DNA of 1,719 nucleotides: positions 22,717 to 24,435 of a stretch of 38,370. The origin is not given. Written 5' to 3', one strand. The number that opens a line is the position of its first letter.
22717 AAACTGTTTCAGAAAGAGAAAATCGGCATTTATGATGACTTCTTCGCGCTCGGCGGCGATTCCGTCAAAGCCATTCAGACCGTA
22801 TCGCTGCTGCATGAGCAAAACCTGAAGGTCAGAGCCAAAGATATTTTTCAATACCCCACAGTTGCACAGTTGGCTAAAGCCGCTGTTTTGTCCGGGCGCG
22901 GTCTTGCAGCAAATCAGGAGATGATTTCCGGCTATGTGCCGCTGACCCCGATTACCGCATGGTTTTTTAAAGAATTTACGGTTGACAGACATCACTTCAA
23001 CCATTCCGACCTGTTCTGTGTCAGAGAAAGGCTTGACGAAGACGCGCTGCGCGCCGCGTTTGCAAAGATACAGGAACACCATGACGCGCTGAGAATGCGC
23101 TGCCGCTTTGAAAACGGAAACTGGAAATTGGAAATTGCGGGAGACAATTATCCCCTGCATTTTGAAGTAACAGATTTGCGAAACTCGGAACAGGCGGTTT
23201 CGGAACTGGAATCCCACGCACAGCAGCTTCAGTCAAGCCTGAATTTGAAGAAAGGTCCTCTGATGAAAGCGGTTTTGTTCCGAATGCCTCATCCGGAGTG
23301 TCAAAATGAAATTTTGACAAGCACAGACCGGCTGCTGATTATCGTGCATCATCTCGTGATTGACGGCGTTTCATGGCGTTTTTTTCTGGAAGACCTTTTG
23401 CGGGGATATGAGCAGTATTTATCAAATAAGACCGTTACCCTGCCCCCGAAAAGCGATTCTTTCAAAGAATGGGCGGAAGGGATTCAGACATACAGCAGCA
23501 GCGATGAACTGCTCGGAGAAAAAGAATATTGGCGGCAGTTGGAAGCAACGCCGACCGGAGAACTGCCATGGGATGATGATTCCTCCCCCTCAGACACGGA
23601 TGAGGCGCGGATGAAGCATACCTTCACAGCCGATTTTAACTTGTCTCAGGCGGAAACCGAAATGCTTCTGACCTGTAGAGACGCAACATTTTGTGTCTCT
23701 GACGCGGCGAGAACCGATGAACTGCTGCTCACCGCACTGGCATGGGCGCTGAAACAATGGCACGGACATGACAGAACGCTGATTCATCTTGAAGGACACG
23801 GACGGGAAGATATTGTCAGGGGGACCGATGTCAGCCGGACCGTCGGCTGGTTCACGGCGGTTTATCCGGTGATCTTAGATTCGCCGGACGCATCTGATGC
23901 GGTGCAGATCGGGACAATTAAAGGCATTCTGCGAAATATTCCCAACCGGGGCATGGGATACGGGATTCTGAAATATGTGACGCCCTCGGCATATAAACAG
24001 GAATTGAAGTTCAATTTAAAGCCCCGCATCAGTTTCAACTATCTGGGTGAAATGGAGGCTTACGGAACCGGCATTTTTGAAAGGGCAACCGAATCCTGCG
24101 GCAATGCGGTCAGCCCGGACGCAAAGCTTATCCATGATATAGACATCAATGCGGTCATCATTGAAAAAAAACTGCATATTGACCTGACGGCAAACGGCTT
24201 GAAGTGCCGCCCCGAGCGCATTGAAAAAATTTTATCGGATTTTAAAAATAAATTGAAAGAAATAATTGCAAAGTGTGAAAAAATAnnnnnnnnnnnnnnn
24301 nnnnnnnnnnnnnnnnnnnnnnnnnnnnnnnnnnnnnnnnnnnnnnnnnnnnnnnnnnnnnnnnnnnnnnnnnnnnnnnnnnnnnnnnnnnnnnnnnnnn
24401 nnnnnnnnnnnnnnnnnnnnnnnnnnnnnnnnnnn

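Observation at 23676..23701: Third repeat family overwrites a conserved epimerase segment in the same gene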

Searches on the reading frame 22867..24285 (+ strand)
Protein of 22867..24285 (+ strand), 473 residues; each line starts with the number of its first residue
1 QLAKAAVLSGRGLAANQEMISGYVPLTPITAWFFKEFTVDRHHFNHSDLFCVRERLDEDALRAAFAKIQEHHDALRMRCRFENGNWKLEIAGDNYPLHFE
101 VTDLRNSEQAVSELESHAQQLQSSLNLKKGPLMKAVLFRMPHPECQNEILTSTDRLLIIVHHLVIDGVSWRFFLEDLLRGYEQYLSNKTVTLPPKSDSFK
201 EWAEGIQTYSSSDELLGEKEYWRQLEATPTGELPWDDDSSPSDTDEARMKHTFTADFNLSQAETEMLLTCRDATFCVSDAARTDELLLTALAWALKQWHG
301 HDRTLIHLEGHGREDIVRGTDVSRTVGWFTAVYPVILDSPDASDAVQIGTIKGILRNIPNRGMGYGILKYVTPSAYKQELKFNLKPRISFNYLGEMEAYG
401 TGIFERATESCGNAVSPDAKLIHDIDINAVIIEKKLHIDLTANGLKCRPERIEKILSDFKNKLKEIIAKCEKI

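Call 14: find_homologous_proteins(query=window:22867-24285:+, max_evalue=1e-20)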
Query window:22867-24285:+ (473 aa): 2353 proteins with E <= 1e-20 among 8000 candidates; the best 120 are listed.
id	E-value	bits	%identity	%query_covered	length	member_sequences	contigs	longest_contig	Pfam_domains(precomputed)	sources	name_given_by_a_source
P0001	4.6e-145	502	52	96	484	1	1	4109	PF00668.26,PF00550.32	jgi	jgi:non-ribosomal peptide synthase protein (TIGR01720 family)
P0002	3.3e-130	453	49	97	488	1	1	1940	PF00668.26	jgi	-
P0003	1.5e-119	418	46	95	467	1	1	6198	PF00668.26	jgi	-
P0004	8.5e-116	406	52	79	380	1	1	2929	PF00668.26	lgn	-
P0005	6.9e-111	389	45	97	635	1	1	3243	PF00668.26,PF00550.32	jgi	-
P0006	9.0e-109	382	45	97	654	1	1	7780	PF00668.26,PF00550.32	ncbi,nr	ncbi:MAG: non-ribosomal peptide synthetase, partial [Deltaproteobacteria bacterium]|nr:non-ribosomal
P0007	4.1e-105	370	43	99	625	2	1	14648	PF00668.26,PF00550.32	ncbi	ncbi:MAG: condensation domain-containing protein [Dissulfurispiraceae bacterium]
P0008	7.7e-101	356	42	96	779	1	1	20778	PF00668.26,PF00550.32,PF00501.35,PF13193.13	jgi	jgi:non-ribosomal peptide synthase protein (TIGR01720 family)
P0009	9.3e-101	356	41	96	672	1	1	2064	PF00668.26,PF00550.32,PF13193.13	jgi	jgi:fengycin family lipopeptide synthetase D/gramicidin S synthase 1/tyrocidine synthetase-1/tyrocid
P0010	1.3e-99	352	42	99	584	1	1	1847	PF00668.26,PF00550.32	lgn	-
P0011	3.6e-99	351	42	97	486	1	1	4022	PF00668.26,PF00550.32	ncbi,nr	ncbi:MAG: hypothetical protein HQL94_08620, partial [Magnetococcales bacterium]|nr:hypothetical prot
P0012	3.2e-98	348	40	96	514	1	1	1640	PF00668.26,PF00550.32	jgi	jgi:non-ribosomal peptide synthase protein (TIGR01720 family)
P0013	3.2e-98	348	41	95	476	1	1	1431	PF00668.26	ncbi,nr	ncbi:MAG: non-ribosomal peptide synthetase, partial [bacterium]|nr:non-ribosomal peptide synthetase 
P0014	5.6e-98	347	42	97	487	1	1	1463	PF00668.26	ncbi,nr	ncbi:MAG: hypothetical protein GY757_59275, partial [bacterium]|nr:hypothetical protein [bacterium]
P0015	1.0e-97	346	42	99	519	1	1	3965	PF00668.26,PF00550.32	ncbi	-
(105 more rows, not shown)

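Call 45: predict_structure(alignment_id=A1)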
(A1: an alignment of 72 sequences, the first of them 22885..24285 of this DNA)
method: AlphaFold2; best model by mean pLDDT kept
length: 467 residues; sequences in the alignment: 72
mean_pLDDT: 92.1   pTM: 0.91
mean pLDDT of the five models: 92.1, 91.7, 90.8, 90.4, 90.0
residues with pLDDT >= 90: 386; 70-90: 45; 50-70: 32; < 50: 4
segments of 3 or more residues with pLDDT < 50: 1-4
pLDDT, mean of each block of 10 residues (from residue 1): 59 95 96 96 95 98 95 97 96 97 97 98 97 83 77 95 91 97 95 93 97 98 95 67 97 97 71 80 98 98 88 83 89 96 96 96 98 96 94 76 97 97 95 97 97 98 87
secondary structure, 60 per line:
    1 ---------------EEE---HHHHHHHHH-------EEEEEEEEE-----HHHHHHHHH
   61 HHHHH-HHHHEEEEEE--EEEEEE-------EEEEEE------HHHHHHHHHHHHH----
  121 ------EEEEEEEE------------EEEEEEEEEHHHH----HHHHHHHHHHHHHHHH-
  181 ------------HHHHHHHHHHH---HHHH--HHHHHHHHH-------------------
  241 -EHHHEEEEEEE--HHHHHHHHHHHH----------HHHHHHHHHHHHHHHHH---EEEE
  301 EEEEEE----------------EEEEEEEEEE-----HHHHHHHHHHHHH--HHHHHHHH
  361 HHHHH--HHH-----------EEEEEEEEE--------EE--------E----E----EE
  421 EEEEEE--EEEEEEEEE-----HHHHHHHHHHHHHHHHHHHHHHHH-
elements in order: E16-18 H22-30 E38-46 H52-65 H67-70 E71-76 E79-84 E92-97 H104-116 E127-134 E147-155 H156-159 H164-179 H193-203 H207-210 H213-221 E246-252 H255-266 H277-293 E297-306 E323-332 H338-350 H353-365 E382-390 E419-426 E429-437 H443-466

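Call 49: fold_search(model_id=the predicted structure, library=pdb)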
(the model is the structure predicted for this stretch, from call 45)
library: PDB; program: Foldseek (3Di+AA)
matches with E <= 10: 617; with E <= 0.001: 300
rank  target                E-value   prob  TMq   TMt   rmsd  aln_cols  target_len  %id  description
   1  6ta8_A                3.8e-48  1.00  0.89  0.94   1.9       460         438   38  Crystal structure of the epimerization domain from the third module of tyrocidine synthetase B, TycB3(E) (released 2020-11-18)
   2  6ta8_B                6.3e-48  1.00  0.89  0.92   2.4       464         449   38  Crystal structure of the epimerization domain from the third module of tyrocidine synthetase B, TycB3(E) (released 2020-11-18)
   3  2xhg                  1.7e-46  1.00  0.88  0.90   2.4       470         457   35  Crystal Structure of the Epimerization Domain from the Initiation Module of Tyrocidine Biosynthesis (released 2011-07-06)
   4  5isx_A                2.0e-45  1.00  0.89  0.79   2.3       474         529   36  Structure of the holo PCP-E didomain of the gramicidin S synthetase A (released 2016-06-29)
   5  9bfg_A                2.7e-45  1.00  0.89  0.79   2.1       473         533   35  Structure of the crosslinked PCP-E didomain of tyrocidine synthetase A (released 2024-10-09)
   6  9bfg_B                3.6e-45  1.00  0.90  0.80   2.1       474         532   35  Structure of the crosslinked PCP-E didomain of tyrocidine synthetase A (released 2024-10-09)
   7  5isw                  7.9e-45  1.00  0.89  0.77   2.3       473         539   37  Structure of the apo PCP-E didomain of the gramicidin S synthetase A (released 2016-06-29)
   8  9bfd_A                7.8e-44  1.00  0.88  0.75   2.4       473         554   35  Tyrocidine synthetase modules 1 and 2 crosslinked in the condensation state, complex A (released 2024-10-09)
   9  9rde                  1.9e-39  1.00  0.83  0.48   2.9       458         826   33  Crystal structure of the B. licheniformis bacitacin sythetase 3 cis-E-COM-C domains (released 2025-08-06)
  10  9lcq_A                1.6e-38  1.00  0.85  0.31   2.5       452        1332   30  PvdL-E2-C3-A3(R3393A) in complex with MLP (NRPS cross-module) (released 2026-01-07)
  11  9lcp_A                1.8e-37  1.00  0.85  0.31   2.5       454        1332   30  PvdL-E2-C3-A3 in complex with MLP (NRPS cross-module) (released 2026-01-07)
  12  9lco_A                2.1e-37  1.00  0.86  0.29   2.9       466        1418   30  PvdL-PCP2-E2-C3-A3 in complex with MLP (NRPS cross-module) (released 2026-01-07)
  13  9up2_A                1.1e-33  1.00  0.82  0.26   2.9       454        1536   30  PvdL-E2-C3-A3-PCP3 in complex with MLP (NRPS cross-module) (released 2026-04-01)
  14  9uay_A                5.4e-23  1.00  0.72  0.77   5.2       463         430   17  Crystal structure of CmnI (released 2026-03-11)
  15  7ly7_A                8.5e-23  1.00  0.69  0.38   5.5       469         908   17  Crystal structure of the elongation module of the bacillamide NRPS, BmdB, in complex with the oxidase BmdC (released 2022-02-02)
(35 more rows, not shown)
